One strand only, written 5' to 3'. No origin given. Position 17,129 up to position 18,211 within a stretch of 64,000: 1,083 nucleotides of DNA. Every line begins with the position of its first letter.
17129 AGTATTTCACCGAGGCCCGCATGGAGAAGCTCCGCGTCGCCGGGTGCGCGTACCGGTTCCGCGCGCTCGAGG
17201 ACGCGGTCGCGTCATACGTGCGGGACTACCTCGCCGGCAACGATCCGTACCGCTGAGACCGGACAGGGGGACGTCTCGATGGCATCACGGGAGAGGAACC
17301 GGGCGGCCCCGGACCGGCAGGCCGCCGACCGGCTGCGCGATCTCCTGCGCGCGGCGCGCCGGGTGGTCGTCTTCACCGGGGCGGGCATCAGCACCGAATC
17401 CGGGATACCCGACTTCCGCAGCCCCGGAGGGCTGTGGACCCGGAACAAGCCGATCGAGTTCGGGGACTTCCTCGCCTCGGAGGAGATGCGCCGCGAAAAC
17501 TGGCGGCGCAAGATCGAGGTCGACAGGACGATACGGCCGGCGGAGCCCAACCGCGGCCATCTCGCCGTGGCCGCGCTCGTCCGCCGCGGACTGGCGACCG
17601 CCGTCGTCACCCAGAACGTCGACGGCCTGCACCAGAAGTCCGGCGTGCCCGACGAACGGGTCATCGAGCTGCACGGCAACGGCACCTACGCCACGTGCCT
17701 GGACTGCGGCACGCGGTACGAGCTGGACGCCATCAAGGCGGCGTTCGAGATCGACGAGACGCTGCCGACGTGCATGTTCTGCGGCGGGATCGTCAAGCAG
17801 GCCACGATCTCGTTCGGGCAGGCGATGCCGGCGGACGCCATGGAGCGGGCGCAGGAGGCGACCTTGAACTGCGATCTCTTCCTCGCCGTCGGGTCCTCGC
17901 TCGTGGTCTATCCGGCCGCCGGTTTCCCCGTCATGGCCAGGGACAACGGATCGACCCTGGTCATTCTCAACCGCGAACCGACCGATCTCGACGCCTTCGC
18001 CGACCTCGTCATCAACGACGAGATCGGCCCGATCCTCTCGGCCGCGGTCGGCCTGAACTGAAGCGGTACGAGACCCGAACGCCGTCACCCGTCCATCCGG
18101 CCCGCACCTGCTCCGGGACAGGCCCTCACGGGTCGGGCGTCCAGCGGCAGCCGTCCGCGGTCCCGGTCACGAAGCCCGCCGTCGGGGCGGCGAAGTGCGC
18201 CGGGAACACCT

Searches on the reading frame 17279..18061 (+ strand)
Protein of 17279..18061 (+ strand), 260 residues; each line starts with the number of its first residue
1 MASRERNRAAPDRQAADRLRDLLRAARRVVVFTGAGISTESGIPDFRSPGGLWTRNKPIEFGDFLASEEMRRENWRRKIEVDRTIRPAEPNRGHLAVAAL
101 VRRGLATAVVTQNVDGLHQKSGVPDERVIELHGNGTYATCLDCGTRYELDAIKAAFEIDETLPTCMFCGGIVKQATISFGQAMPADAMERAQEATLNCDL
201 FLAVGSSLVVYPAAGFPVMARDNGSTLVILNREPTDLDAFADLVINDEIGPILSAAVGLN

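Call 64: search_protein_families(library=pfam, proteins=[window:17279-18061:+], max_evalue=0.01)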
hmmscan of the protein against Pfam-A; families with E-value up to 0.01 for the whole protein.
window:17279-18061:+ (260 aa): 2 families
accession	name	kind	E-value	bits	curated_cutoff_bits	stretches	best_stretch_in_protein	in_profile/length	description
PF02146.23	SIR2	-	2.8e-41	141.9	24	1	34-212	1-180/180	Sir2 family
PF00205.28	TPP_enzyme_M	-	0.0013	18.8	30.4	0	185-239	65-118/137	Thiamine pyrophosphate enzyme, central domain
